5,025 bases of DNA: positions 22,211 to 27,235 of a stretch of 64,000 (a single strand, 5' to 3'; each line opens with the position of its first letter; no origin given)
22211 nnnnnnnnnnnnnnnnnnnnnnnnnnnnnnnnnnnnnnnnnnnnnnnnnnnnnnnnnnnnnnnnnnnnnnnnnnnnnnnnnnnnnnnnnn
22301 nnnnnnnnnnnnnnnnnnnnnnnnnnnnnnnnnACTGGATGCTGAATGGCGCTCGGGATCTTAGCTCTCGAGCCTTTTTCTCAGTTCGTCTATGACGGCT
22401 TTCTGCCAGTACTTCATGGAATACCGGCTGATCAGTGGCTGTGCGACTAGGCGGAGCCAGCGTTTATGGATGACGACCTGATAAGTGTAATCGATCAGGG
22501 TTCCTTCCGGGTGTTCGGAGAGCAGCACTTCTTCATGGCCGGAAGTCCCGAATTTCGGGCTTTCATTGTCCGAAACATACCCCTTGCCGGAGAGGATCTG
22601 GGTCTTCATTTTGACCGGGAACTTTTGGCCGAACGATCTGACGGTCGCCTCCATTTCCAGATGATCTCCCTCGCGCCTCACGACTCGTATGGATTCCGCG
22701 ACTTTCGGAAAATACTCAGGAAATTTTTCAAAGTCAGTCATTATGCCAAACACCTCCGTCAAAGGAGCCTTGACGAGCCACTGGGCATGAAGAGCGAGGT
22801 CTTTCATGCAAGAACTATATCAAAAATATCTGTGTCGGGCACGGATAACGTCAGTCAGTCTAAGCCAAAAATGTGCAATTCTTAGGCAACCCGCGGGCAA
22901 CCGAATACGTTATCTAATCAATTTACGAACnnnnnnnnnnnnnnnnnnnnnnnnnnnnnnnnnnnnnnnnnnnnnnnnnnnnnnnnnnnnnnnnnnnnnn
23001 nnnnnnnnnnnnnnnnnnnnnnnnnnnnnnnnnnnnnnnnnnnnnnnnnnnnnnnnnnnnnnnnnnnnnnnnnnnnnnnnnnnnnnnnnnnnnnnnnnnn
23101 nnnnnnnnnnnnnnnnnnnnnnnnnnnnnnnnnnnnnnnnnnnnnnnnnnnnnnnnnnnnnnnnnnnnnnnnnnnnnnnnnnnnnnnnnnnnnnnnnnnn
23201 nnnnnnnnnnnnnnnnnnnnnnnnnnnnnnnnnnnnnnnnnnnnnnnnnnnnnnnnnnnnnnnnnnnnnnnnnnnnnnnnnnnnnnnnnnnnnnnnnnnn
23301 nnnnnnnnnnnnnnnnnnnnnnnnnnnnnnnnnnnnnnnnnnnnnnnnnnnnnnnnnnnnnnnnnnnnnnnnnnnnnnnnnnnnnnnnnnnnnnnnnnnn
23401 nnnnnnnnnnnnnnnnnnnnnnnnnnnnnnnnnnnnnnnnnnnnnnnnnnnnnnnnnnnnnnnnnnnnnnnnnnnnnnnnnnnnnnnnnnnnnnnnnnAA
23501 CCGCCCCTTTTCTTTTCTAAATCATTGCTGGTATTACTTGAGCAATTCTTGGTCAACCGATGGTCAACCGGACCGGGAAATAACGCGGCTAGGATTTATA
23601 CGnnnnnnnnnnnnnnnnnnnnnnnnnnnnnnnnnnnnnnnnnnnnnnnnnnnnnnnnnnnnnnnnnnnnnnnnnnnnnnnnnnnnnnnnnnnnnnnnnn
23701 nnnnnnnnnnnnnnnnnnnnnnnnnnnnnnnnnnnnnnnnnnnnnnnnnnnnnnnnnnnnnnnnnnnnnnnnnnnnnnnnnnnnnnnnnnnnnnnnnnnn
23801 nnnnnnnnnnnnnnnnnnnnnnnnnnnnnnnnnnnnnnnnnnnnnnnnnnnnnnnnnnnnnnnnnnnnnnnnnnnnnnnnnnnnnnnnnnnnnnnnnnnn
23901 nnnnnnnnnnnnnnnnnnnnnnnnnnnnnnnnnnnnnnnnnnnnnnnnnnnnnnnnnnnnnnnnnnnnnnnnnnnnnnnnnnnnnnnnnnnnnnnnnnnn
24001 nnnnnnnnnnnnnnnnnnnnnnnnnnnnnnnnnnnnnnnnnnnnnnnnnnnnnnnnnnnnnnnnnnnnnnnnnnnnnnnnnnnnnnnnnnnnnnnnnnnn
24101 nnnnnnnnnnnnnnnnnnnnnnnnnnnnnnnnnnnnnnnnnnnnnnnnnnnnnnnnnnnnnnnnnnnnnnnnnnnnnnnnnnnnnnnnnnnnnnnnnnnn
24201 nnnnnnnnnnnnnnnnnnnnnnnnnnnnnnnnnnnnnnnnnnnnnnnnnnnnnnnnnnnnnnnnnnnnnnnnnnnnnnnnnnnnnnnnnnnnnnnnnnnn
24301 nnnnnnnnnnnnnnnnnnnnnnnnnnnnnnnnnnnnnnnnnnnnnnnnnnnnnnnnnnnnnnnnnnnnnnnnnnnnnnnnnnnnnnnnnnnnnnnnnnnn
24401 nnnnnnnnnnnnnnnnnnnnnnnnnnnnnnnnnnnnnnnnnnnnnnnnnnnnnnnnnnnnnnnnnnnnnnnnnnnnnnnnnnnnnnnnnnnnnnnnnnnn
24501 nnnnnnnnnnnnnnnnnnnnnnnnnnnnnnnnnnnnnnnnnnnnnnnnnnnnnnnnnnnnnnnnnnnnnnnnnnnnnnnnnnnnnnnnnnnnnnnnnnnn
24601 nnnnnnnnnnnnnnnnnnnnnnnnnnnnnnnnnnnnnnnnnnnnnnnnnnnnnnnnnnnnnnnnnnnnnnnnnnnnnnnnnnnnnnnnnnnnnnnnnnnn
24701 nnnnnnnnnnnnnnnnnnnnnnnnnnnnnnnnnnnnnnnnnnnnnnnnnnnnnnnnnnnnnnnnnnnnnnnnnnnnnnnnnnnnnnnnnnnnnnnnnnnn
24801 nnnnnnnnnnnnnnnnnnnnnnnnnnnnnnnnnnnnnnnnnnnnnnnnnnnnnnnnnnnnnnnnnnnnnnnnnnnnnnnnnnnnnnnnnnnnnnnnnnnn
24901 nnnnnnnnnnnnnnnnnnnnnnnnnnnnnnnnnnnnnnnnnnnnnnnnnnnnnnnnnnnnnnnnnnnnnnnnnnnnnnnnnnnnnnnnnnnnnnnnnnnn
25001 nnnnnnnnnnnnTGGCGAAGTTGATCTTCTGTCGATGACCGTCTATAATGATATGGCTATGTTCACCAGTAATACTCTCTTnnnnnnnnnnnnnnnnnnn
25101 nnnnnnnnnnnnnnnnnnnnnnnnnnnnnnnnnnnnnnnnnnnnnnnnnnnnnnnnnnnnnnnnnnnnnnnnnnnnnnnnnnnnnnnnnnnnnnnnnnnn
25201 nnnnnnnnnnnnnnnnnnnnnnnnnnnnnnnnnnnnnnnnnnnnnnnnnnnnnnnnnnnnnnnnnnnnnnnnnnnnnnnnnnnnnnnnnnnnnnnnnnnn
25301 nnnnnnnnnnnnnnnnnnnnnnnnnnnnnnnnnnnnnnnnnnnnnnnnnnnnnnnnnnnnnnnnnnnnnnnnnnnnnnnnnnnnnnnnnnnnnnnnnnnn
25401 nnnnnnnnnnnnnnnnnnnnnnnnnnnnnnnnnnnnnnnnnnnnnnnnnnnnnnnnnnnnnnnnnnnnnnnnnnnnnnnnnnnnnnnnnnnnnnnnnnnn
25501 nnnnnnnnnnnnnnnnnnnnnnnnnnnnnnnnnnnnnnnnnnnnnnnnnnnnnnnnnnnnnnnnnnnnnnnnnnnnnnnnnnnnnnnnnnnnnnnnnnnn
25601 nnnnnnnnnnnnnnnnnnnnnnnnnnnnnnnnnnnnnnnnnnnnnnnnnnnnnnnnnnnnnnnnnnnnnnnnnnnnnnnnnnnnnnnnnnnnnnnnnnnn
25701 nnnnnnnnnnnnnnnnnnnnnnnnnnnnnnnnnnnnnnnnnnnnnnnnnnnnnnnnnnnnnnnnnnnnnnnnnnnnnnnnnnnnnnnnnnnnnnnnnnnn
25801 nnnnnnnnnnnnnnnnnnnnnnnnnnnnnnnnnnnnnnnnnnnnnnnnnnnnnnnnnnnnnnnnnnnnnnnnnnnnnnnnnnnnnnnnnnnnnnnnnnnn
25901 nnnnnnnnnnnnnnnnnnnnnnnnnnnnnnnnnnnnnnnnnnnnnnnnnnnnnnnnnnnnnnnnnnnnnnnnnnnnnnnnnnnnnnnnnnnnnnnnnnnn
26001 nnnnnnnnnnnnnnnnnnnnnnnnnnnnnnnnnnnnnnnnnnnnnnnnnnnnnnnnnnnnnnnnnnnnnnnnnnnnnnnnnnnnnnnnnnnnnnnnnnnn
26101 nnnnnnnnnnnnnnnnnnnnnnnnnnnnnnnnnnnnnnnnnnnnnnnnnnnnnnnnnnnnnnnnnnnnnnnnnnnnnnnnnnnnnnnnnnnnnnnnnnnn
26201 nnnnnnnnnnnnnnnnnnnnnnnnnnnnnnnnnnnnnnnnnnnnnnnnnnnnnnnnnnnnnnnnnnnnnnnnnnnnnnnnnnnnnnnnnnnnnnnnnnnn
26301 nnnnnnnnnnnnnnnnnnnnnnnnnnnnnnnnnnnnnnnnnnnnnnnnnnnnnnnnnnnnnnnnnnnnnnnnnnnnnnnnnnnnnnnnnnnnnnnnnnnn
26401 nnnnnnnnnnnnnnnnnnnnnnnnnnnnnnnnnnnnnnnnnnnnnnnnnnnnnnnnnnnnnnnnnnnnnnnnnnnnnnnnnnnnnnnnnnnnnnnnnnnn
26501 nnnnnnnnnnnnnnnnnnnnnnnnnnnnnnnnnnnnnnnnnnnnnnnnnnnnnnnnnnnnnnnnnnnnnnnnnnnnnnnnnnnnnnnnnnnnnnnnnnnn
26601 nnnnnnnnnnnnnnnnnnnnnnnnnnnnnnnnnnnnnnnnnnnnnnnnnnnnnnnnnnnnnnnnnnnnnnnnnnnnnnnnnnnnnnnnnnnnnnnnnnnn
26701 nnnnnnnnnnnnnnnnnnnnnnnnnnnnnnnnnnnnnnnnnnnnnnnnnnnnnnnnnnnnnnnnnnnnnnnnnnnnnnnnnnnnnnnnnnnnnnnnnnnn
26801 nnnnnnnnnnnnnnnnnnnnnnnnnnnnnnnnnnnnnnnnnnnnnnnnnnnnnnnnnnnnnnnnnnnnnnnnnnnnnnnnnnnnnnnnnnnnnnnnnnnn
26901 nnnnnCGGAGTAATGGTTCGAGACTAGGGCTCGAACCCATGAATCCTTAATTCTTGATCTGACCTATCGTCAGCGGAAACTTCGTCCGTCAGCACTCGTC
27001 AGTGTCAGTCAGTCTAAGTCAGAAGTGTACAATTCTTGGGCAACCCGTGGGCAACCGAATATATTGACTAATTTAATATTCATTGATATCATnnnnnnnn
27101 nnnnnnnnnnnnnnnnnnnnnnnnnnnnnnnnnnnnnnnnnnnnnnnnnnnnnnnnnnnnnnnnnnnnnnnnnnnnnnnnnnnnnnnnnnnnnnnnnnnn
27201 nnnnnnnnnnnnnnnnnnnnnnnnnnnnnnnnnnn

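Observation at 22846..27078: ~80-bp direct repeats precisely bracket the HEPN + Sau3AI-like R-M + Vsr module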

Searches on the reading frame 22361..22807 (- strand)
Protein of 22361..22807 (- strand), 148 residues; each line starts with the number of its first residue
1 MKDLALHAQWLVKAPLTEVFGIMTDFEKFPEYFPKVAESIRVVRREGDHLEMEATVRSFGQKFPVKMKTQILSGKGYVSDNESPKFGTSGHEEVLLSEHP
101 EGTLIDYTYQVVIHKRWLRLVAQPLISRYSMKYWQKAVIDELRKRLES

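Call 12: search_protein_families(library=pfam, proteins=[window:22361-22807:-], max_evalue=0.01)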
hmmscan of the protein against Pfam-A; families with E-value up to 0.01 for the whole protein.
window:22361-22807:- (148 aa): 2 families
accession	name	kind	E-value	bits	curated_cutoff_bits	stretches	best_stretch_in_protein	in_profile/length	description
PF03364.25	Polyketide_cyc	-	4.8e-06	27.3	23.4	1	12-70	1-55/126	Polyketide cyclase / dehydrase and lipid transport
PF10604.15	Polyketide_cyc2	-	1.7e-05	25.6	27.4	1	12-147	10-142/142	Polyketide cyclase / dehydrase and lipid transport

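Call 18: find_encoding_contigs(protein=window:22361-22807:-, flank=10000, max_places=10)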
Protein window:22361-22807:- (148 aa): 2 contigs read that carry it; 2 places shown.
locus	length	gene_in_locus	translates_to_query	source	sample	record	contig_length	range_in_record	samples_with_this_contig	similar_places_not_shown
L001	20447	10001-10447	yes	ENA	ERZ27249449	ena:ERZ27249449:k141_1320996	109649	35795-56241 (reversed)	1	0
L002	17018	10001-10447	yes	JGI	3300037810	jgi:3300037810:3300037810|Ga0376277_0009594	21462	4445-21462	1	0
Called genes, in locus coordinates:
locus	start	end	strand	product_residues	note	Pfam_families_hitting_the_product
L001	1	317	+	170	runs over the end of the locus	PF02517:Rce1-like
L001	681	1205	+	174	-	PF02517:Rce1-like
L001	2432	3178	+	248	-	PF05175:MTS, PF01135:PCMT, PF13489:Methyltransf_23, PF01209:Ubie_methyltran, PF02353:CMAS, PF06325:PrmA, PF13847:Methyltransf_31, PF08241:Methyltransf_11, +3 more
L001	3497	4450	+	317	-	-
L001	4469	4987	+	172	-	-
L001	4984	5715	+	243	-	PF01936:NYN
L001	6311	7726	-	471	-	PF00145:DNA_methylase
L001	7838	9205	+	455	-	PF02976:MutH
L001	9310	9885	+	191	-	PF05168:HEPN (weak)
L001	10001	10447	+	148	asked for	PF03364:Polyketide_cyc (weak)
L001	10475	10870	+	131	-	-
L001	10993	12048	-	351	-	PF02661:Fic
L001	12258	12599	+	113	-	-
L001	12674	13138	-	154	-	-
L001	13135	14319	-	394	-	PF04055:Radical_SAM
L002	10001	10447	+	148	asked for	PF03364:Polyketide_cyc (weak)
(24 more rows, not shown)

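Call 47: find_homologous_proteins(query=window:22361-22807:-, max_evalue=0.001)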
Query window:22361-22807:- (148 aa): 1411 proteins with E <= 0.001 among 1420 candidates; the best 120 are listed.
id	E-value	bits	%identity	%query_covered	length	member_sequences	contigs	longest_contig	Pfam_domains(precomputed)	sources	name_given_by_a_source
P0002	1.9e-93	328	100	100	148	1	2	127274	PF03364.26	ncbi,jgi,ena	ncbi:MAG: SRPBCC family protein [Patescibacteria group bacterium]|jgi:hypothetical protein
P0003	3.5e-83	295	87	99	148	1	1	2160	PF03364.26,PF10604.16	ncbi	-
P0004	8.1e-80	284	84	99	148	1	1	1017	PF03364.26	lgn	-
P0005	2.8e-79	282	84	99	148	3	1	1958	PF03364.26,PF10604.16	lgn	-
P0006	3.7e-79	282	84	99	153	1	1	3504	PF03364.26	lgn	-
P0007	1.0e-78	280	83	99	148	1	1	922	PF03364.26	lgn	-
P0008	1.1e-78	280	82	99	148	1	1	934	PF03364.26,PF10604.16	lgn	-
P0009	2.1e-78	279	83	99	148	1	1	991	PF03364.26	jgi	-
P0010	2.6e-78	279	82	99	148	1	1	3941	PF03364.26,PF10604.16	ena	-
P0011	7.2e-78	277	81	99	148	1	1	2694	PF03364.26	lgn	-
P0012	7.4e-78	277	83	97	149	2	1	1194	PF03364.26,PF10604.16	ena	-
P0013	8.0e-78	277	82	99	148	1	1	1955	PF03364.26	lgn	-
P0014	2.1e-77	276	82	99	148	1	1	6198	-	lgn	-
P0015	2.5e-77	276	80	99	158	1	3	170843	PF03364.26,PF10604.16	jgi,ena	-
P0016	3.1e-77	275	82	99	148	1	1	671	PF03364.26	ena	-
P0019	9.2e-77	274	82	99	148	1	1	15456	-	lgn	-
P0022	1.4e-76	273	82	99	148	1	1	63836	PF03364.26,PF10604.16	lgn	-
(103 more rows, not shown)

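Call 48: find_encoding_contigs(protein=P0003, flank=5000, max_places=3)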
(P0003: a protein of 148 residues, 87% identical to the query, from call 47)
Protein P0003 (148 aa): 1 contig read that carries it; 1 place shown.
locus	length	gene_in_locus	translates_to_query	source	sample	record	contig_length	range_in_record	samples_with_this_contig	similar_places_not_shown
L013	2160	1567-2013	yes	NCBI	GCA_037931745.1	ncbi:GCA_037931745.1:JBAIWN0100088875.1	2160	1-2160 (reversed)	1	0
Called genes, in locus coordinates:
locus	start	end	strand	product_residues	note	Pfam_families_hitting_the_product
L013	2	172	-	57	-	?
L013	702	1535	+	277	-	-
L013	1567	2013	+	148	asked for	PF10604:Polyketide_cyc2 (weak), PF03364:Polyketide_cyc (weak)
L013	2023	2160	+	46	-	?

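Call 49: find_encoding_contigs(protein=P0022, flank=6000, max_places=3)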
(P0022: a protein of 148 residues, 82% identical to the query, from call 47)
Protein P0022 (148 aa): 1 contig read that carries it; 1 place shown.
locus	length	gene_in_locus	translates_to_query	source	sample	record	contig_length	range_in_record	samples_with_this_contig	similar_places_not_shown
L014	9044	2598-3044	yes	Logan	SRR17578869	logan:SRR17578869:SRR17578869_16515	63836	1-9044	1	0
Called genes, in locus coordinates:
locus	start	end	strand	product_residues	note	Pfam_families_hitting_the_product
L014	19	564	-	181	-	PF09851:SHOCT (weak)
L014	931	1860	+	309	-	PF01699:Na_Ca_ex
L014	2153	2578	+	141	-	PF00903:Glyoxalase, PF06983:3-dmu-9_3-mt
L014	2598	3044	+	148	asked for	PF10604:Polyketide_cyc2 (weak), PF03364:Polyketide_cyc (weak)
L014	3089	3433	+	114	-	-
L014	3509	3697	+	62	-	-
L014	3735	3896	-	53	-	-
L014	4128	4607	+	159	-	PF06983:3-dmu-9_3-mt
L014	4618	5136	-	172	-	PF00903:Glyoxalase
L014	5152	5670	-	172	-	PF15891:Nuc_deoxyri_tr2 (weak)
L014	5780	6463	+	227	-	PF03372:Exo_endo_phos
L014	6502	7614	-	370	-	-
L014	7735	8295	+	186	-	PF00383:dCMP_cyt_deam_1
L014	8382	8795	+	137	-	-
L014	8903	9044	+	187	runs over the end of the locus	-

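Call 50: find_encoding_contigs(protein=P0015, flank=6000, max_places=3)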
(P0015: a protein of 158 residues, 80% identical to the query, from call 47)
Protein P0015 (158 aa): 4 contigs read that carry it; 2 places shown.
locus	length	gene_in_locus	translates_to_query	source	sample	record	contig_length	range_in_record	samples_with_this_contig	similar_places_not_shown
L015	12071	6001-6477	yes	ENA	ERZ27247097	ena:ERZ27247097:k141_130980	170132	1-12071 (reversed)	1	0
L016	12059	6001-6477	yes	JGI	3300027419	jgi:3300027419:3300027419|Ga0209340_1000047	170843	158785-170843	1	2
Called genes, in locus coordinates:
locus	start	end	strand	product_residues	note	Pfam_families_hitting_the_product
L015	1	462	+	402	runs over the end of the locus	PF03979:Sigma70_r1_1, PF00140:Sigma70_r1_2, PF04542:Sigma70_r2, PF04539:Sigma70_r3, PF04545:Sigma70_r4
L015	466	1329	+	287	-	PF00892:EamA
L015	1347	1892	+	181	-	PF02224:Cytidylate_kin (faint), PF13189:Cytidylate_kin2, PF13238:AAA_18 (weak), PF13207:AAA_17 (weak)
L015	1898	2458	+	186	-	PF02224:Cytidylate_kin (faint), PF13189:Cytidylate_kin2, PF13238:AAA_18 (weak), PF13521:AAA_28 (weak), PF13207:AAA_17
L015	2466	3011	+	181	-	PF13189:Cytidylate_kin2, PF13521:AAA_28 (weak), PF13207:AAA_17 (weak)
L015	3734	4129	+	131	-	PF19851:DUF6326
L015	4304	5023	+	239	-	PF14329:DUF4386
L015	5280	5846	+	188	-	PF28474:DUF8412, PF13376:OmdA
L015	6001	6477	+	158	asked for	PF10604:Polyketide_cyc2 (weak), PF03364:Polyketide_cyc (weak)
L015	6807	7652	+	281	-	PF04773:FecR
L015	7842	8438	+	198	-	PF01661:Macro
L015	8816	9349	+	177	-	PF23477:zf_Tbcl_2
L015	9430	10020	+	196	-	PF01926:MMR_HSR1, PF02421:FeoB_N, PF03193:RsgA_GTPase (faint), PF00350:Dynamin_N (faint), PF00009:GTP_EFTU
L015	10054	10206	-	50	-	-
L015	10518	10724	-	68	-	PF04070:DUF378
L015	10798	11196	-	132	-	PF02469:Fasciclin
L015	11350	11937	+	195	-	-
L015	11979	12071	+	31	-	?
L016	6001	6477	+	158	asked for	PF10604:Polyketide_cyc2 (weak), PF03364:Polyketide_cyc (weak)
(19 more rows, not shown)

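Call 55: search_protein_families(library=pfam, proteins=[L013:702-1535:+], max_evalue=0.01)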
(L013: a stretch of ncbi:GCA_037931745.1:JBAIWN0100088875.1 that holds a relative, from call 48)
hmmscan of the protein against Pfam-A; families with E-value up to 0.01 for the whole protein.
L013:702-1535:+ (277 aa): 0 families

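Call 78: search_protein_families(library=padloc, proteins=[window:22361-22807:-], max_evalue=0.01)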
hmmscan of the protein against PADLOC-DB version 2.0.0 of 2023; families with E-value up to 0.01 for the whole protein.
window:22361-22807:- (148 aa): 0 families

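Call 80: find_encoding_contigs(protein=P0019, flank=8000, max_places=3)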
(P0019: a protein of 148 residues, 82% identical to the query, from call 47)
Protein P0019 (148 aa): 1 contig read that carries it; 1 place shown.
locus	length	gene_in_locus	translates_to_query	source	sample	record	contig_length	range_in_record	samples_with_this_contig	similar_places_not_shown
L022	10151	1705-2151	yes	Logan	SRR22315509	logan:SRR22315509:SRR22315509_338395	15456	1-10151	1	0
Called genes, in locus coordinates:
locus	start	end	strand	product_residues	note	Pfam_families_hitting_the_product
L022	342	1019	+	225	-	-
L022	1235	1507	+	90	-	-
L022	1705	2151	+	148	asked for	-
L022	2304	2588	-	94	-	-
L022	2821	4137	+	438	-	PF00989:PAS, PF08448:PAS_4, PF13426:PAS_9, PF08447:PAS_3, PF00990:GGDEF, PF22335:Cas10-Cmr2_palm2 (weak)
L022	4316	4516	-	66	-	PF06348:DUF1059 (weak)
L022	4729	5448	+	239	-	PF00005:ABC_tran, PF13304:AAA_21 (weak)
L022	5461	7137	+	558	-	PF16949:ABC_tran_2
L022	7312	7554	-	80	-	PF04226:Transgly_assoc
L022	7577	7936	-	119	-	PF02325:CCB3_YggT (weak)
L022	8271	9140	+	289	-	PF03734:YkuD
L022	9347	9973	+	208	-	PF12385:Peptidase_C70, PF13529:Peptidase_C39_2, PF03412:Peptidase_C39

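Call 81: find_encoding_contigs(protein=P0006, flank=4000, max_places=3)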
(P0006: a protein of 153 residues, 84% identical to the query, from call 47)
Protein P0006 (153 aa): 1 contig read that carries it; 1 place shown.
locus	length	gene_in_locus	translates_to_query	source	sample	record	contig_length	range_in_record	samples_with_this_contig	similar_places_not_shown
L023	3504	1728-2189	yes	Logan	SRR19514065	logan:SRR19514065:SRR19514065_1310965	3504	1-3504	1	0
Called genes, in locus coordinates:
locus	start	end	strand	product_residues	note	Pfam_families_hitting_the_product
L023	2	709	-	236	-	?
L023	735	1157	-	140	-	PF08570:DUF1761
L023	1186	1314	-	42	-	-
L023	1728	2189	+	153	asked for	PF03364:Polyketide_cyc (weak)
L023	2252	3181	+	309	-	-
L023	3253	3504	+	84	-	?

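Call 90: search_protein_families(library=pfam, proteins=[L023:2252-3181:+, L013:2023-2160:+], max_evalue=0.1)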
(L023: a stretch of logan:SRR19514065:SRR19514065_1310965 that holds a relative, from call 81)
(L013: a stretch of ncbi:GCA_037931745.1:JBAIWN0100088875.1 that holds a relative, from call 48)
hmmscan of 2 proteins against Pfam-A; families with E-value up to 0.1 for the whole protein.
L023:2252-3181:+ (309 aa): 0 families

L013:2023-2160:+ (46 aa): 1 family
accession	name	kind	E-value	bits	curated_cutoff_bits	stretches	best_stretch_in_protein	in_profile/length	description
PF20603.3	Bact_hydrolase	-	9.5e-13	48.8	27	1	2-42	4-44/160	Bacterial hydrolase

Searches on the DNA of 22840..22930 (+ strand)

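Call 40: search_dna_similar(query=window:22840-22930:+, collection=plasmids, mode=distant, max_evalue=10)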
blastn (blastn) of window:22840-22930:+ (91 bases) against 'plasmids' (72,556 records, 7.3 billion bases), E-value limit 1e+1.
Records with a match: 3; places in all: 3; records where one place covers at least 80% of the query: 0.
Best place of each record, by identity: >=99% 1; 95-99% 1; 90-95% 1.
By first word of the organism name: Streptomyces 1; Microvirga 1; Pseudanabaena 1.
By predicted mobility (MOB-suite, as given by PLSDB): non-mobilizable 3.
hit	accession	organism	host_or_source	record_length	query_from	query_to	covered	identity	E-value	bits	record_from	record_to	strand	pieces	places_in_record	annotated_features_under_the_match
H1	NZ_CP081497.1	Streptomyces sp. BHT-5-2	whole organism,plant soil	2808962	38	63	29%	92.3%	9e+0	36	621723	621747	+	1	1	none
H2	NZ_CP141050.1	Microvirga lotononidis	-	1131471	46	68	25%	95.8%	9e+0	37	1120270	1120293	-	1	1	none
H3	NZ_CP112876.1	Pseudanabaena galeata CCNP1313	-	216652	17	35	21%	100.0%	9e+0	36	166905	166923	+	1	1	mechanosensitive ion channel domain-containing protein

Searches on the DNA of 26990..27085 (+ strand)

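Call 41: search_dna_similar(query=window:26990-27085:+, collection=phages, mode=distant, max_evalue=10)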
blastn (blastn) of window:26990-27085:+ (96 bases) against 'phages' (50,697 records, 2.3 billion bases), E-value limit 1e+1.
Records with a match: 6; places in all: 6; records where one place covers at least 80% of the query: 0.
Best place of each record, by identity: 95-99% 6.
By first word of the organism name: Pseudomonas 6.
By host as written in the record: Pseudomonas aeruginosa 4; Pseudomonas aeruginosa ATCC9027 2.
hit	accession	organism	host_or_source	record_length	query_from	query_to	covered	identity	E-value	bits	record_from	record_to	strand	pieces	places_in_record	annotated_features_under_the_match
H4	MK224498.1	Pseudomonas phage Henu5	Pseudomonas aeruginosa ATCC9027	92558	2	23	23%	95.5%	3e+0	37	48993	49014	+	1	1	hypothetical protein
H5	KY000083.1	Pseudomonas phage PA10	Pseudomonas aeruginosa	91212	2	23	23%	95.5%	3e+0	37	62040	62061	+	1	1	hypothetical protein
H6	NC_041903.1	Pseudomonas phage PA10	Pseudomonas aeruginosa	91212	2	23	23%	95.5%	3e+0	37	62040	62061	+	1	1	hypothetical protein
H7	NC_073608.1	Pseudomonas phage Henu5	Pseudomonas aeruginosa ATCC9027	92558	2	23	23%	95.5%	3e+0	37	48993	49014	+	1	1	hypothetical protein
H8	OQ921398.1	Pseudomonas phage vFB297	Pseudomonas aeruginosa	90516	2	23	23%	95.5%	3e+0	37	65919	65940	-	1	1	hypothetical protein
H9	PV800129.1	Pseudomonas phage TIETA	Pseudomonas aeruginosa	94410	2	23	23%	95.5%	3e+0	37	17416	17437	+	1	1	hypothetical protein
